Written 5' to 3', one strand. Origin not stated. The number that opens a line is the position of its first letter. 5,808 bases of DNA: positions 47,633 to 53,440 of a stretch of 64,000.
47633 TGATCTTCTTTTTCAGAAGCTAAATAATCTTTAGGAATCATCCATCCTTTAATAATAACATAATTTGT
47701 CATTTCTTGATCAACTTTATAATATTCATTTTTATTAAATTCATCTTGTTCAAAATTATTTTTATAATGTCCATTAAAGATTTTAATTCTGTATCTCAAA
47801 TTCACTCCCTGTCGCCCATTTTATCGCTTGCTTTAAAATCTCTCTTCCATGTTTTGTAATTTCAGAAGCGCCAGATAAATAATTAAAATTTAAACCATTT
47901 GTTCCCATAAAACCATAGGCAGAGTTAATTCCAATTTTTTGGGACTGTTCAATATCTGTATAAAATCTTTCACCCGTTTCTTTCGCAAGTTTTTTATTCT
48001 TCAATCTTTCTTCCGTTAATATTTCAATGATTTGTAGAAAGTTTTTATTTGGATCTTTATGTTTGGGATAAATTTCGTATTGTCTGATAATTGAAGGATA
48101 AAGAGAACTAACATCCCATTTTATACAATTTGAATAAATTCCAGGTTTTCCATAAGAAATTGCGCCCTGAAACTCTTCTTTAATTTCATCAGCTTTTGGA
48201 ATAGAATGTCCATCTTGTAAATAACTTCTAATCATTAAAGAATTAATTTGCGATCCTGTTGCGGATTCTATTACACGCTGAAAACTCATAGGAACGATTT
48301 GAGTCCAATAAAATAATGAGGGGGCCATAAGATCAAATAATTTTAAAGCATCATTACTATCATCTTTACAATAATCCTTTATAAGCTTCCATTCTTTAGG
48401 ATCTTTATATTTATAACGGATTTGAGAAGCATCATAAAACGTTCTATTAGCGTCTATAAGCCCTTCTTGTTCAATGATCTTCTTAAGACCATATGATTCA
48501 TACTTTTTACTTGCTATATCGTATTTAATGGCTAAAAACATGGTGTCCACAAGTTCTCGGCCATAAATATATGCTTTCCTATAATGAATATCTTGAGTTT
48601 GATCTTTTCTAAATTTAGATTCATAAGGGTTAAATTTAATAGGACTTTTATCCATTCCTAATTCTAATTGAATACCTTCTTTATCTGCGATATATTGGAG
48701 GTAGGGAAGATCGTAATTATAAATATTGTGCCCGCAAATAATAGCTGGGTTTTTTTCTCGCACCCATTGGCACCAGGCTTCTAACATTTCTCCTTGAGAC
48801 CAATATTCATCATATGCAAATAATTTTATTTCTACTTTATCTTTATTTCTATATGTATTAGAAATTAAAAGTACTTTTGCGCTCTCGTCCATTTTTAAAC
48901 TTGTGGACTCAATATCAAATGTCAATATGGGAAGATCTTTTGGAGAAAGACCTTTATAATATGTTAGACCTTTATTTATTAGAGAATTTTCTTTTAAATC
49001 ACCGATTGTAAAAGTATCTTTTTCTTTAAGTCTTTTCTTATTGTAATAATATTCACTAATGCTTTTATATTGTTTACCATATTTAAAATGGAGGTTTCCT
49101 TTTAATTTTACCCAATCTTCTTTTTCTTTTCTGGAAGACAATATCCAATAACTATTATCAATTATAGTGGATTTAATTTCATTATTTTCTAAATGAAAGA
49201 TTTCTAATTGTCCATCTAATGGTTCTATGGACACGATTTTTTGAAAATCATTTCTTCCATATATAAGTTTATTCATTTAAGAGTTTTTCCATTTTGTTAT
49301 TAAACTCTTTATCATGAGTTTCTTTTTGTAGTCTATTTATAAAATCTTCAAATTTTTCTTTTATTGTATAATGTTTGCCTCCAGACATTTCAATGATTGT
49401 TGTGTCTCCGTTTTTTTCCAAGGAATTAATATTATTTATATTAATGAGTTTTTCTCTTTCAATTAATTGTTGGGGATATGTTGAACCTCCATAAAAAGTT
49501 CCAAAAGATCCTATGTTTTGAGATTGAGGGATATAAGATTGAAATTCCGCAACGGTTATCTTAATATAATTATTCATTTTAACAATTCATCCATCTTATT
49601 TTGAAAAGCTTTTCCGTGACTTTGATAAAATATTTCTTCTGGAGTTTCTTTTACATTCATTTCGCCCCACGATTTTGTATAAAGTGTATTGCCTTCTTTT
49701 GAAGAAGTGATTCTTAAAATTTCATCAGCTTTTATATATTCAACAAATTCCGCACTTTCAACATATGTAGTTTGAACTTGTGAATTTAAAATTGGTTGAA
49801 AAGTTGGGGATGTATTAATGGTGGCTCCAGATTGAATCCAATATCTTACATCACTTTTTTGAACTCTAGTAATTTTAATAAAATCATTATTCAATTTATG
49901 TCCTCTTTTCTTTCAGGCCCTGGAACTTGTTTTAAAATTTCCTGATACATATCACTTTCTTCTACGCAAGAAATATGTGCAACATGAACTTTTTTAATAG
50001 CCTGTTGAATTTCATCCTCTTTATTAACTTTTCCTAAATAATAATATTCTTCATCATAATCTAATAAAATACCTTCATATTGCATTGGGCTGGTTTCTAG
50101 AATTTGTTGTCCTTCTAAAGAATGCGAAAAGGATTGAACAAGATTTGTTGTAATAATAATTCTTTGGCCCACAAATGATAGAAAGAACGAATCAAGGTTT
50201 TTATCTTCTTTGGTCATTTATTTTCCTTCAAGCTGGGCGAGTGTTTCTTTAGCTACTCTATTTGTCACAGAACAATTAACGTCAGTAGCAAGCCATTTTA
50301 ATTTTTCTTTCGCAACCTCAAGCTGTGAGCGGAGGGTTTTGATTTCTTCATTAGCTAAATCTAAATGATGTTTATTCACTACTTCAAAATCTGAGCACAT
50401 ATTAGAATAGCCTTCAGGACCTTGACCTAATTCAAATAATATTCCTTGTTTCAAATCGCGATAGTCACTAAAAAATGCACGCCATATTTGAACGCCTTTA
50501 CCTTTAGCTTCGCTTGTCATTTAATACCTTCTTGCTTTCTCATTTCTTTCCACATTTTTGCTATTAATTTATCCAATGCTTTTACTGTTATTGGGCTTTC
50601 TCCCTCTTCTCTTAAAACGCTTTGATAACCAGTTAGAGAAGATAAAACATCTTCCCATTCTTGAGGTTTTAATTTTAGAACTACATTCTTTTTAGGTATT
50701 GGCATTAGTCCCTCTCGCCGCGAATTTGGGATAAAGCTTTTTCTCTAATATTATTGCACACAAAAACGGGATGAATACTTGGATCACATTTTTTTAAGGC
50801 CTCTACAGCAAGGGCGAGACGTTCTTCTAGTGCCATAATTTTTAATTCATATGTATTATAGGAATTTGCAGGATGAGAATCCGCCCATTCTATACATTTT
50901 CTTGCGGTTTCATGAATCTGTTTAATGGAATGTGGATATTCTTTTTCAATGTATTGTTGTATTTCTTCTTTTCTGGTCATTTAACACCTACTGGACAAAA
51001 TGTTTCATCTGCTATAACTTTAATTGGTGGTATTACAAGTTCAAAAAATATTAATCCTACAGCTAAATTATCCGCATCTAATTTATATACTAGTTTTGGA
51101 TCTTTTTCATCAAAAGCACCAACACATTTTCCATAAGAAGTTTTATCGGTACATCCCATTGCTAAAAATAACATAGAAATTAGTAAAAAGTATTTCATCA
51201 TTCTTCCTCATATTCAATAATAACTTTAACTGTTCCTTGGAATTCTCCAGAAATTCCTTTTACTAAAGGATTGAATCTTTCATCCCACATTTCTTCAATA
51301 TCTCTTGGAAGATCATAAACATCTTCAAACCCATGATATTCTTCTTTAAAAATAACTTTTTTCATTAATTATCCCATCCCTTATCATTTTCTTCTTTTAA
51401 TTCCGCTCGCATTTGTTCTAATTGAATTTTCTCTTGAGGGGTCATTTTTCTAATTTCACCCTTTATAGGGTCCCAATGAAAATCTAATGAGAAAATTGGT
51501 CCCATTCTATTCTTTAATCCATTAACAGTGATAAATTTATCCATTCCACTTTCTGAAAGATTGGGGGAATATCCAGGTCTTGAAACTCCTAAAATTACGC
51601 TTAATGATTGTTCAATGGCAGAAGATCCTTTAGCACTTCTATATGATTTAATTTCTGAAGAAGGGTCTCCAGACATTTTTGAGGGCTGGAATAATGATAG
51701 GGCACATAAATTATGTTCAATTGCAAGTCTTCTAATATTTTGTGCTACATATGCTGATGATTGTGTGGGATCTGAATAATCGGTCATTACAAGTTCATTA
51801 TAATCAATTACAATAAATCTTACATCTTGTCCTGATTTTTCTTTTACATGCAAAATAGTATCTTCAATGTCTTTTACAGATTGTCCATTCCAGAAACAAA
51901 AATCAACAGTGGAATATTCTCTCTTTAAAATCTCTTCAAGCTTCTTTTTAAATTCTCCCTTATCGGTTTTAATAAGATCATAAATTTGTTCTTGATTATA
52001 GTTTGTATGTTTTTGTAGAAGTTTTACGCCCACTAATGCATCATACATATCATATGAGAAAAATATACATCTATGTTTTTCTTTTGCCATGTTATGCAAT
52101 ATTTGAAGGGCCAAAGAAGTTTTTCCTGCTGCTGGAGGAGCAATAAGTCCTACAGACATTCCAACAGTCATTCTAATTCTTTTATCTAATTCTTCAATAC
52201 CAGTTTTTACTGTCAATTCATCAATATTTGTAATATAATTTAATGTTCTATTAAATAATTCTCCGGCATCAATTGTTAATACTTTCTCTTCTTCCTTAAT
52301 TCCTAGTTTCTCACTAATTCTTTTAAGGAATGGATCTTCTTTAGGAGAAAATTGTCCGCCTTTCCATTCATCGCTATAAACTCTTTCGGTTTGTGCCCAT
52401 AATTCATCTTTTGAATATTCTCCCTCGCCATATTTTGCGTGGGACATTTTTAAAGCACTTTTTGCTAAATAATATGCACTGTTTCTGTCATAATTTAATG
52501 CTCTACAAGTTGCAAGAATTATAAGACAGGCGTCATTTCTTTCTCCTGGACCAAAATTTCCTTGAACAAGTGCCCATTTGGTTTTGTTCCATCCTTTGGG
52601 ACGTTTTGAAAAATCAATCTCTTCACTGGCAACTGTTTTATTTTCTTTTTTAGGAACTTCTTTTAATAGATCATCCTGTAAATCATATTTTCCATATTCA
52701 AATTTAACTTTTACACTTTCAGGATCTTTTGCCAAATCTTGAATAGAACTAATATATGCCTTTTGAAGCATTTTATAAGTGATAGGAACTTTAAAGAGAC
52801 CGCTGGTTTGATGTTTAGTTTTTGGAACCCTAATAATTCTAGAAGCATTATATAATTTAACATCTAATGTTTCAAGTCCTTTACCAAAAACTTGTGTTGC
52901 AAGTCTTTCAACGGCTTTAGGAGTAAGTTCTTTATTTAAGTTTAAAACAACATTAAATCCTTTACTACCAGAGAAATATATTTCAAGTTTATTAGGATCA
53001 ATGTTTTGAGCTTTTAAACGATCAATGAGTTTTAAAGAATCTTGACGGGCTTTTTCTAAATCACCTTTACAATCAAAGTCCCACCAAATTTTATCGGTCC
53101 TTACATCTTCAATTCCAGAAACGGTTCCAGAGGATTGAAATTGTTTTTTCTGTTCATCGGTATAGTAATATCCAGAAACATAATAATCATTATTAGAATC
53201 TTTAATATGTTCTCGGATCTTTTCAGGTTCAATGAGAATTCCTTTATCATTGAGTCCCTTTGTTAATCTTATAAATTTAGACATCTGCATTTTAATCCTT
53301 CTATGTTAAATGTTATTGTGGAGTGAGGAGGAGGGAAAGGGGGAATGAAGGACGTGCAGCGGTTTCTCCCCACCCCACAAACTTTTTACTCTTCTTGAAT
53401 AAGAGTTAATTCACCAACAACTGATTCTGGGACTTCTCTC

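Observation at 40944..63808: Nineteen small genes with different N-termini share one C-terminal helix fused to the next gene's start, and bracket nearly every enzyme gene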

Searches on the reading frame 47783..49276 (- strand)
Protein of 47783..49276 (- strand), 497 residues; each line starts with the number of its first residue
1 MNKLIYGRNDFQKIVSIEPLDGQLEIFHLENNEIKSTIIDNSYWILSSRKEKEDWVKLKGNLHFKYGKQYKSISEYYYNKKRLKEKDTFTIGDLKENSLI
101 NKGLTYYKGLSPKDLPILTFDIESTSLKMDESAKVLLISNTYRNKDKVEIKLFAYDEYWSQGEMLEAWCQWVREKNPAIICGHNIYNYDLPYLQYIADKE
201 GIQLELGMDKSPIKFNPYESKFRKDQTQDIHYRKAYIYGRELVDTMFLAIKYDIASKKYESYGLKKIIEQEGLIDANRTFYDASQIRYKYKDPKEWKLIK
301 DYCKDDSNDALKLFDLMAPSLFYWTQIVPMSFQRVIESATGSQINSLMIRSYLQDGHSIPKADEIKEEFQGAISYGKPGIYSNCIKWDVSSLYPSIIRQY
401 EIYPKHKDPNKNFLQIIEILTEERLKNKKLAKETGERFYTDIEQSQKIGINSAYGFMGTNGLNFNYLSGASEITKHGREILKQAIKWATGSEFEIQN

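Call 5: search_dna_similar(query=window:47783-49276:-, collection=phages, mode=protein, max_rows=20)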
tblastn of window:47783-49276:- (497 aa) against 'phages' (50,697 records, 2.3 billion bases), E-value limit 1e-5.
Records with a match: 372; places in all: 372; records where one place covers at least 80% of the query: 10.
Best place of each record, by identity: <60% 372.
By first word of the organism name: Synechococcus 232; Acinetobacter 61; Cyanophage 45; Salinibacter 10; Prochlorococcus 10; Anabaena 3; Nostoc 3; Serratia 3; Dolichospermum 1; Marine 1; and 3 more.
By host as written in the record: - 117; Synechococcus 99; Synechococcus sp. WH7803 21; Acinetobacter baumannii 19; Synechococcus sp. WH8102 12; Synechococcus sp. 11; Synechococcus sp. WH 7803 7; Synechococcus sp. WH8109 5; and 46 more.
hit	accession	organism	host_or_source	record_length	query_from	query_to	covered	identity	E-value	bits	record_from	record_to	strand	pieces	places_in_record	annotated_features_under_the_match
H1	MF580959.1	Salinibacter phage M8CRM-1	Salinibacter ruber M8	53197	58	487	87%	30.5%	1e-47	183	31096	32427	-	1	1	DNA polymerase elongation subunit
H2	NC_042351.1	Salinibacter phage M8CRM-1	Salinibacter ruber M8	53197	58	487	87%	30.5%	1e-47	183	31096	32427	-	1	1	DNA polymerase elongation subunit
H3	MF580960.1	Salinibacter phage M31CC-1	Salinibacter ruber M31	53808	58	487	87%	30.1%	2e-47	182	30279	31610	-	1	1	DNA polymerase elongation subunit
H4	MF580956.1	Salinibacter phage M8CC-19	Salinibacter ruber M8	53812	58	487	87%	30.1%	2e-47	182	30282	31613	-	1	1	DNA polymerase elongation subunit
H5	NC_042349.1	Salinibacter phage M8CC-19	Salinibacter ruber M8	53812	58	487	87%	30.1%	2e-47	182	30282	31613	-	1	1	DNA polymerase elongation subunit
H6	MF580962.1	Salinibacter virus M31CR41-3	Salinibacter ruber M31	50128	88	485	80%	28.1%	1e-39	159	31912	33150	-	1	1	DNA polymerase elongation subunit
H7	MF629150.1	Salinibacter phage SRUTV-1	-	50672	88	485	80%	28.1%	1e-39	159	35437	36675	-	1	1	DNA polymerase elongation subunit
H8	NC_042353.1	Salinibacter phage SRUTV-1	-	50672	88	485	80%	28.1%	1e-39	159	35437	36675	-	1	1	DNA polymerase elongation subunit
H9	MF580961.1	Salinibacter phage M31CR41-2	Salinibacter ruber M31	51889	88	485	80%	28.1%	1e-39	159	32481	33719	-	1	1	DNA polymerase elongation subunit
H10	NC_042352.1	Salinibacter phage M31CR41-2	Salinibacter ruber M31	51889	88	485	80%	28.1%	1e-39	159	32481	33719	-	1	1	DNA polymerase elongation subunit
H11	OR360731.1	Anabaena phage A-1(L)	Nostoc sp. PCC 7120 = FACHB-418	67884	114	493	76%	28.1%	4e-24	112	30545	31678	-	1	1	DNA polymerase delta catalytic subunit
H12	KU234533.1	Nostoc phage A1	Nostoc sp. PCC7210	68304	114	493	76%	28.1%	4e-24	112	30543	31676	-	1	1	DNA polymerase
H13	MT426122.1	Nostoc phage YongM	Nostoc sp. FACHB-596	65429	114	493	76%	28.1%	1e-23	110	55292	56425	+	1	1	DNA polymerase delta catalytic subunit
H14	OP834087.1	Anabaena phage YongM2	Anabaena flos-aquae FACHB-418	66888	114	493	76%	27.9%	8e-24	111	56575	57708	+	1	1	DNA polymerase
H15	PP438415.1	Dolichospermum phage Dfl-JY23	Dolichospermum flos-aquae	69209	115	486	75%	27.5%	1e-24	114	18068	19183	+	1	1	DNA polymerase delta catalytic subunit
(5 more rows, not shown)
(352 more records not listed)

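Call 93: find_homologous_proteins(query=window:47783-49276:-, max_evalue=1e-40)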
Query window:47783-49276:- (497 aa): 2324 proteins with E <= 1e-40 among 8000 candidates; the best 120 are listed.
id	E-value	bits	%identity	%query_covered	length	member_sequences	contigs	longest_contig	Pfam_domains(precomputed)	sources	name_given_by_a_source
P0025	0.0e+0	1128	100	100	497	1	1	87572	PF00136.27,PF13482.13,PF03104.26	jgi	jgi:DNA polymerase elongation subunit (family B)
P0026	4.5e-208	710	64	99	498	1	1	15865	PF00136.27,PF03104.26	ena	-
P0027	7.0e-197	673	58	100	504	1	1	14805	PF00136.27,PF13482.13,PF03104.26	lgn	-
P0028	6.9e-192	657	58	99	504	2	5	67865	PF00136.27,PF03104.26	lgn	-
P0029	8.4e-190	650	60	99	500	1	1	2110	PF00136.27,PF03104.26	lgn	-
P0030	6.5e-189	647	60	100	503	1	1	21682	PF00136.27,PF03104.26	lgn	-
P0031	6.2e-188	644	59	99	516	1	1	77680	PF00136.27,PF03104.26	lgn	-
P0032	1.7e-185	636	58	100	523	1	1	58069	PF00136.27,PF03104.26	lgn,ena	-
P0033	2.1e-185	636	59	99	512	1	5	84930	PF00136.27,PF03104.26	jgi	-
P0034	1.2e-183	630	58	100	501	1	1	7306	PF00136.27,PF13482.13,PF03104.26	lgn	-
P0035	2.0e-183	629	56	99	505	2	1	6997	PF00136.27,PF03104.26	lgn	-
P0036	1.9e-182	626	56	99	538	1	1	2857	PF00136.27,PF13482.13,PF03104.26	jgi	-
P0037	2.6e-182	625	56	99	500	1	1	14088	PF00136.27,PF13482.13,PF03104.26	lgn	-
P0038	4.7e-182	625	58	99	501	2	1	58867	PF00136.27,PF03104.26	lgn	-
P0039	1.6e-181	623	57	99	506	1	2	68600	PF00136.27,PF13482.13,PF03104.26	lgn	-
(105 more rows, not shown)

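Call 94: find_encoding_contigs(protein=P0026, flank=10000, max_places=2)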
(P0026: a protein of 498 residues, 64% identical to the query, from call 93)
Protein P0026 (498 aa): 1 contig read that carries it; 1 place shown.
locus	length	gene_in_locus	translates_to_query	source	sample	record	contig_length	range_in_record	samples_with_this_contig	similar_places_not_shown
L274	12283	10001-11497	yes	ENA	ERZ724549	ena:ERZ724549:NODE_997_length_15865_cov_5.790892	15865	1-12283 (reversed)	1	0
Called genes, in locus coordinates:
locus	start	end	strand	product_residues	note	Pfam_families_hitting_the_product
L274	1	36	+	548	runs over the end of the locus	PF00317:Ribonuc_red_lgN (weak), PF02867:Ribonuc_red_lgC, PF21995:RNR-II_ins_dom (weak), PF02867:Ribonuc_red_lgC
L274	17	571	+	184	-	-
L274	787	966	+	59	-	-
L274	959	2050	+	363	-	PF12705:PDDEXK_1 (faint)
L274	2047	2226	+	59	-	-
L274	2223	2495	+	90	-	-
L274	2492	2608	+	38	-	-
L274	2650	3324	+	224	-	PF00082:Peptidase_S8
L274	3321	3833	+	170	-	-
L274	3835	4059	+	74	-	-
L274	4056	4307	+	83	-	-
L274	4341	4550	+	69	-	-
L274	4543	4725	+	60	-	-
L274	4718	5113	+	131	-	-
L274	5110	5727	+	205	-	PF04404:ERF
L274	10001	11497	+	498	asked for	PF03104:DNA_pol_B_exo1, PF00136:DNA_pol_B (faint)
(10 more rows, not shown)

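Call 95: find_encoding_contigs(protein=P0031, flank=10000, max_places=2)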
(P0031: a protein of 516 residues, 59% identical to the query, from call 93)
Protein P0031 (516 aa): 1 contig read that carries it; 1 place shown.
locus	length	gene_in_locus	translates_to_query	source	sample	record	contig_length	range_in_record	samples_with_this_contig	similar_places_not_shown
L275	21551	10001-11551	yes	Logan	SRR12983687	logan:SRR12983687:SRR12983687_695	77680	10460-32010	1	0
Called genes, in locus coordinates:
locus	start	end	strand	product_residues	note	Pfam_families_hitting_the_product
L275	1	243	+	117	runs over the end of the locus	-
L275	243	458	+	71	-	-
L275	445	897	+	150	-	-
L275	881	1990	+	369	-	PF12705:PDDEXK_1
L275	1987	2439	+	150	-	PF24240:DUF7448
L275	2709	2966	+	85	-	-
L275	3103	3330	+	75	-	-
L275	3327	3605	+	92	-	-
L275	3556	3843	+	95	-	-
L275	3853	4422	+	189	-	-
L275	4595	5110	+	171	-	-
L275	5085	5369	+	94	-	-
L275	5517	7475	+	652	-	PF03796:DnaB_C, PF06745:ATPase (weak)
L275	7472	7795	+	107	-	PF18066:Phage_ABA_S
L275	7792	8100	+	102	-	-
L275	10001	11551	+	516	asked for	PF03104:DNA_pol_B_exo1, PF00136:DNA_pol_B (faint)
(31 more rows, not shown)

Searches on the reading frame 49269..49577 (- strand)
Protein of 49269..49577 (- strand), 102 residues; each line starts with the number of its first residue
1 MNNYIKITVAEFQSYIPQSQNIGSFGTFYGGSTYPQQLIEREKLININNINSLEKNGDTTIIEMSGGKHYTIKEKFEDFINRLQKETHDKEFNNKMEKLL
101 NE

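Call 26: search_protein_families(library=pfam, proteins=[window:49269-49577:-], max_evalue=0.05)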
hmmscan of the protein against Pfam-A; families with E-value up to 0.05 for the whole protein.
window:49269-49577:- (102 aa): 2 families
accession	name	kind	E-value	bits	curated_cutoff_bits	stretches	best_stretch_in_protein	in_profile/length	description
PF06289.16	FlbD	-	5.5e-06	26.3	24.7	1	41-84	10-52/59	Flagellar and Swarming motility proteins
PF14536.11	DUF4441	-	0.0041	17.7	24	1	2-99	1-59/116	Domain of unknown function (DUF4441)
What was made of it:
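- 49269..49577 (-): M-family gene (102 aa), FlbD-type N-domain. Motif 49275-49316. 1-nt-deletion junction. Precedes PolB fragment 1. PF06289 scores 26.3 bits against a cut-off of 24.7, residues 41-84 (call 26).
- On Pfam FlbD (PF06289): Met for one member only: 49269-49577 scores 26.3 bits over residues 41-84, before the motif (call 26).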

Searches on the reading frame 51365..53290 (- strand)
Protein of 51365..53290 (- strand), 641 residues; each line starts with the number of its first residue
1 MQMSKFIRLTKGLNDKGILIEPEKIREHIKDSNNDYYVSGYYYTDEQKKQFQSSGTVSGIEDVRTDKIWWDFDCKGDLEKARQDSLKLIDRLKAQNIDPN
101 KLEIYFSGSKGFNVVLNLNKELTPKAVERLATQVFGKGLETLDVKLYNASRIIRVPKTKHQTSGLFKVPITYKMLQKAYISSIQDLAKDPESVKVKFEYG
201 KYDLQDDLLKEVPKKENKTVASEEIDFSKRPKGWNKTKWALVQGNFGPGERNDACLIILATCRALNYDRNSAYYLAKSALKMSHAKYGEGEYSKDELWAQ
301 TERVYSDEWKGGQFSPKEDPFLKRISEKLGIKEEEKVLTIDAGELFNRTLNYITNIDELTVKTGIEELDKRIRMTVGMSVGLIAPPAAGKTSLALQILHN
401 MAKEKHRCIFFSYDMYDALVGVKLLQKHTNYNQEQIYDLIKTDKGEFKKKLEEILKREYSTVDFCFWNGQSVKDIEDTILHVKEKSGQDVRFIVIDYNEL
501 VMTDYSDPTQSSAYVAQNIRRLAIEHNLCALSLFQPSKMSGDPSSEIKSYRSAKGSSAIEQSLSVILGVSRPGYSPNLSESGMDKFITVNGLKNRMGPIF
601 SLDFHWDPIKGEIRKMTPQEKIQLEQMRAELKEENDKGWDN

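Call 14: find_related_loci(query=window:51365-53290:-, collection=viral_contigs, flank=10000)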
Query window:51365-53290:- (641 aa) in viral_contigs; peptide patterns used: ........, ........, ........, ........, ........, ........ (x = any residue, [..] = any of these).
10 stretches matched a pattern; 1 encode a relative of the query (tblastn E <= 1e-3); 1 distinct loci.
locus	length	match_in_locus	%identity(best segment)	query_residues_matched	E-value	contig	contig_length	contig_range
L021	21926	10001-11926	46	1-639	0e+0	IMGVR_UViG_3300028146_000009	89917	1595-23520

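Call 84: search_dna_similar(query=window:51365-53290:-, collection=phages, mode=protein, max_rows=12)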
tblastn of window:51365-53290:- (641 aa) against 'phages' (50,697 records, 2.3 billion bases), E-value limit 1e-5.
Records with a match: 18; places in all: 18; records where one place covers at least 80% of the query: 0.
Best place of each record, by identity: <60% 18.
By first word of the organism name: Bacillus 7; Vibrio 6; Marinitoga 3; Fusobacterium 1; Moorella 1.
By host as written in the record: - 4; Bacillus cereus 3; Vibrio crassostreae 3; Bacillus bogoriensis 2; Bacillus cereus BC102p 1; Fusobacterium necrophorum 1; Marinitoga camini 1155 1; Marinitoga camini 1197 1; and 2 more.
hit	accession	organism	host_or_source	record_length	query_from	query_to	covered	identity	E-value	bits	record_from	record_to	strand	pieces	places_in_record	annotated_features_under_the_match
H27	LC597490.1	Bacillus phage vB_BceM_WH1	Bacillus cereus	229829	3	263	41%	26.5%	7e-12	75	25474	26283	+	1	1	primase_gp048 | hypothetical protein_gp047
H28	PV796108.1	Bacillus phage Edson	Bacillus cereus BC102p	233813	3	263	41%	26.4%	3e-11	73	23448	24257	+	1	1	hypothetical protein (x2)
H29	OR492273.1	Fusobacterium phage phiBB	Fusobacterium necrophorum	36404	361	606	38%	25.1%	8e-11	72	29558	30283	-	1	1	DnaB-like replicative helicase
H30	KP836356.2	Marinitoga camini virus 2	Marinitoga camini 1155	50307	334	574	38%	25.6%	4e-6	56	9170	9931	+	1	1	replicative DNA helicase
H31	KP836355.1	Marinitoga camini virus 1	Marinitoga camini 1197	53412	334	574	38%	25.6%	8e-6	56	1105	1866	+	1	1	replicative DNA helicase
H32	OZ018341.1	Marinitoga phage MPV1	-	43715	361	574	33%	25.2%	4e-6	56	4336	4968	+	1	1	DnaB-like replicative helicase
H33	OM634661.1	Bacillus phage vB_BauM_KLEB27-3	Bacillus australimaris sKR4M-27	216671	29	194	26%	29.1%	7e-11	72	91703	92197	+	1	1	putative DNA primase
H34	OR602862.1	Moorella phage MTATph1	Moorella thermoacetica DSM 103132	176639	1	175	27%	26.6%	3e-6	57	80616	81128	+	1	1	primase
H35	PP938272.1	Bacillus phage PHBA67-T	Bacillus cereus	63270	68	190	19%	31.9%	7e-11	72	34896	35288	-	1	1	hypothetical protein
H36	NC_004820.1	Bacillus phage phBC6A51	Bacillus cereus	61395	68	190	19%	31.9%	7e-11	72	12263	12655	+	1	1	MCM domain family protein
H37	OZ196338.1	Vibrio phage K404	Seawater and oysters mix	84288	68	190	19%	31.3%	2e-6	57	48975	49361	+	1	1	primase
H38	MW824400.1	Vibrio phage 51E28.4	Vibrio crassostreae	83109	68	190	19%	31.3%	2e-6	57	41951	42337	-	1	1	hypothetical protein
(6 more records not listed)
